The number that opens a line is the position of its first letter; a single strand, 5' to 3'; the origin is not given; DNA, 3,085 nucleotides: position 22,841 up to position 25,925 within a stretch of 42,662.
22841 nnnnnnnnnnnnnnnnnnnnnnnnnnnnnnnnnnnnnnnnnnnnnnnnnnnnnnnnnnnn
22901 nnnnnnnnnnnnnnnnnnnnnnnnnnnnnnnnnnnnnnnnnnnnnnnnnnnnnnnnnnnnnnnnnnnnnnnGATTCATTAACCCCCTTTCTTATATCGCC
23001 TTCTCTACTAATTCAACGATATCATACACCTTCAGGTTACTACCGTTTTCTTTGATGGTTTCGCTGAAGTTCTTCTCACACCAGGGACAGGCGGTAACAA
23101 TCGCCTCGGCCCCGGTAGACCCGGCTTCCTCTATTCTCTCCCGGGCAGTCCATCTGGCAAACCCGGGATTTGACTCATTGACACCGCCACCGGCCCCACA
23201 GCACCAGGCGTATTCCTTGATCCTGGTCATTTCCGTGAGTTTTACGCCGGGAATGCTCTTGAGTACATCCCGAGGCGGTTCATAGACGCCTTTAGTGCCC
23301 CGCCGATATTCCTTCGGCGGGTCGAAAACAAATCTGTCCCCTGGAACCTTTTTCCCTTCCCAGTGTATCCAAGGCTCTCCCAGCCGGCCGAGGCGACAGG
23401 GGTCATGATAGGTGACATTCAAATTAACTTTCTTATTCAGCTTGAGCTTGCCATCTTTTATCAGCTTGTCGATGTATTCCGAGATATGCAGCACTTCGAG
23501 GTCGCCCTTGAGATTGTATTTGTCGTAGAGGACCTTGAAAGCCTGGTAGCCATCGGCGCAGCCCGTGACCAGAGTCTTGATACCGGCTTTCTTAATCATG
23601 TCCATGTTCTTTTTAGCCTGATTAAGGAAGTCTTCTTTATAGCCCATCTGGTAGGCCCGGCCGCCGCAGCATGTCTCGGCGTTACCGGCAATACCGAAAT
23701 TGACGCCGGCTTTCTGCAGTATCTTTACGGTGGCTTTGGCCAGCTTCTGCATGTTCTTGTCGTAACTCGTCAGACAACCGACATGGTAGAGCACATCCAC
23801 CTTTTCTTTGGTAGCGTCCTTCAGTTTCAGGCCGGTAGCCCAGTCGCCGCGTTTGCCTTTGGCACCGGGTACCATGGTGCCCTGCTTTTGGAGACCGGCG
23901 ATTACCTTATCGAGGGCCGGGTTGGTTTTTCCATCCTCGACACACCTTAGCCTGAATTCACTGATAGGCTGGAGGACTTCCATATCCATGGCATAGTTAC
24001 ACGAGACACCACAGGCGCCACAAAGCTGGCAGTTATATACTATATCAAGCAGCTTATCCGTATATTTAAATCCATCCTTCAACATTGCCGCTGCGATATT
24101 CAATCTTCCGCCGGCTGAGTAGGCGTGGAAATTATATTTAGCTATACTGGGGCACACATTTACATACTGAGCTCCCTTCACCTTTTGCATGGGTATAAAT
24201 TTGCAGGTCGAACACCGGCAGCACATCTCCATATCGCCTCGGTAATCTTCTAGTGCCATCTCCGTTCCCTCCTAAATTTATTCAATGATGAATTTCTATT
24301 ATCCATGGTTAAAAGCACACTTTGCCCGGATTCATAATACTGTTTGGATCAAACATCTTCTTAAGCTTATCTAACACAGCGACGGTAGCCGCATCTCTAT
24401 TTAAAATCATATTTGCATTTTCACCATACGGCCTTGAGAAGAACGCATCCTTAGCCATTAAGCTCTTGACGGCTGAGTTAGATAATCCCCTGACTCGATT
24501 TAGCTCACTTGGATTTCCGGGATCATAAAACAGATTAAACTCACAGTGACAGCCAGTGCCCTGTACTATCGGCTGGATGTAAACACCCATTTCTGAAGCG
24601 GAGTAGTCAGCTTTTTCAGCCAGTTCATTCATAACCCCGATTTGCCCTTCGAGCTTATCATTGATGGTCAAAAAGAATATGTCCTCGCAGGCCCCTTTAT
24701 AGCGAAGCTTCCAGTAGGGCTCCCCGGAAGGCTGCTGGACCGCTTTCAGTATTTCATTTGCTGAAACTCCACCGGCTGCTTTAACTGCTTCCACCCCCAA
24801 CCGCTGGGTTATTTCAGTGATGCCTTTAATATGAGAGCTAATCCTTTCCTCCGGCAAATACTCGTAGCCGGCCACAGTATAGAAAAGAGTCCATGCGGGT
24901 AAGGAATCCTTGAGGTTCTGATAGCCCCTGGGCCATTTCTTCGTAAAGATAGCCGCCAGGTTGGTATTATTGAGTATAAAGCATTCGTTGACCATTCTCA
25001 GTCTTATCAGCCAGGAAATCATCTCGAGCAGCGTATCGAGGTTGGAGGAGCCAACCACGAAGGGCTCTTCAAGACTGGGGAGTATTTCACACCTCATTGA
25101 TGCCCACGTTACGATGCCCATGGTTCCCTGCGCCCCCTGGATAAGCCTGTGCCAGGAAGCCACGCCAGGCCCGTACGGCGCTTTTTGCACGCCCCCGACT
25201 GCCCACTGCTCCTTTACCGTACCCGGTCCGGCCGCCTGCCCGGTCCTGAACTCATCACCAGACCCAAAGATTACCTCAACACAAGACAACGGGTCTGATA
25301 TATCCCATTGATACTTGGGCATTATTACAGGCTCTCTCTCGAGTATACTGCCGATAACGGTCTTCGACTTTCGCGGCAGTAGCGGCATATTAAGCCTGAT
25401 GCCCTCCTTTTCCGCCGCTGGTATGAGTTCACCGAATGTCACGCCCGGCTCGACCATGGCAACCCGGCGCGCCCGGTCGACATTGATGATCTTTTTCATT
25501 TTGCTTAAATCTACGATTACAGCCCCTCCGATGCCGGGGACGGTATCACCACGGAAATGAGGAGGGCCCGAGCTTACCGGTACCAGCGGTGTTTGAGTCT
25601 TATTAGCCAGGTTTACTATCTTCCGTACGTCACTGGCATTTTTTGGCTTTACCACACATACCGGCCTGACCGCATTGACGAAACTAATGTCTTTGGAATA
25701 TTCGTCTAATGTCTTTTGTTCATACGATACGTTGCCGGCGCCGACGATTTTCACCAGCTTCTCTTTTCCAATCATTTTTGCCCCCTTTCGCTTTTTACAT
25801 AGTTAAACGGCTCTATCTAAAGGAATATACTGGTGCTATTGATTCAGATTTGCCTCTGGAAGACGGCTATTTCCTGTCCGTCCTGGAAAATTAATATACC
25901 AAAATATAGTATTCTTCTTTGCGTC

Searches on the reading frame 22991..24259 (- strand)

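Call 7: search_protein_families(library=pfam, proteins=[window:22991-24259:-], max_evalue=0.0001)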
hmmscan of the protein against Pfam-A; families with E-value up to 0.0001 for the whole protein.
window:22991-24259:- (422 aa): 2 families
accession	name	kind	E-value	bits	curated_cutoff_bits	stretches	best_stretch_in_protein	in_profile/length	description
PF02754.22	CCG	-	7e-32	109.8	20.6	2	156-235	1-78/85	Cysteine-rich domain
PF13183.11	Fer4_8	-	8.8e-06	26.6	27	1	10-88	2-65/68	4Fe-4S dicluster domain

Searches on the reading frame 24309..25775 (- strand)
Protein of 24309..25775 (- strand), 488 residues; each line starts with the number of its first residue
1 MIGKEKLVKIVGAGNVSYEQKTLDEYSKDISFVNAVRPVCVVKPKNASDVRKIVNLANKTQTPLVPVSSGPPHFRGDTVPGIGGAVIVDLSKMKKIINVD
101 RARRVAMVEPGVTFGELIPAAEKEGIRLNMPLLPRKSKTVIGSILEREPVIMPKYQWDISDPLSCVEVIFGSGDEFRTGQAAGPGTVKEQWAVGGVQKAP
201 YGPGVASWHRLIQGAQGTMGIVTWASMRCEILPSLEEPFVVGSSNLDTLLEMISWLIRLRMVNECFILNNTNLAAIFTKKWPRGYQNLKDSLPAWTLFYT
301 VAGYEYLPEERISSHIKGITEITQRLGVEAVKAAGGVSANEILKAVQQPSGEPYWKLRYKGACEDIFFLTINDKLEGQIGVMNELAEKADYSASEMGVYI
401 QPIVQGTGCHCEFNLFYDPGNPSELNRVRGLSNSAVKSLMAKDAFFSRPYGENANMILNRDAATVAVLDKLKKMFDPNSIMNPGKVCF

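Call 7: search_protein_families(library=pfam, proteins=[window:24309-25775:-], max_evalue=0.0001)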
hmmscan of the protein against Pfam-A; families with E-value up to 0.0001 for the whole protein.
window:24309-25775:- (488 aa): 2 families
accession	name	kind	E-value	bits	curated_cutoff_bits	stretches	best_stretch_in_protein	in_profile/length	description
PF01565.28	FAD_binding_4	-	3.3e-18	66.2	26.4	1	39-147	2-107/139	FAD binding domain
PF02913.24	FAD-oxidase_C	-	2.5e-05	24.6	21.2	1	459-486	221-248/248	FAD linked oxidases, C-terminal domain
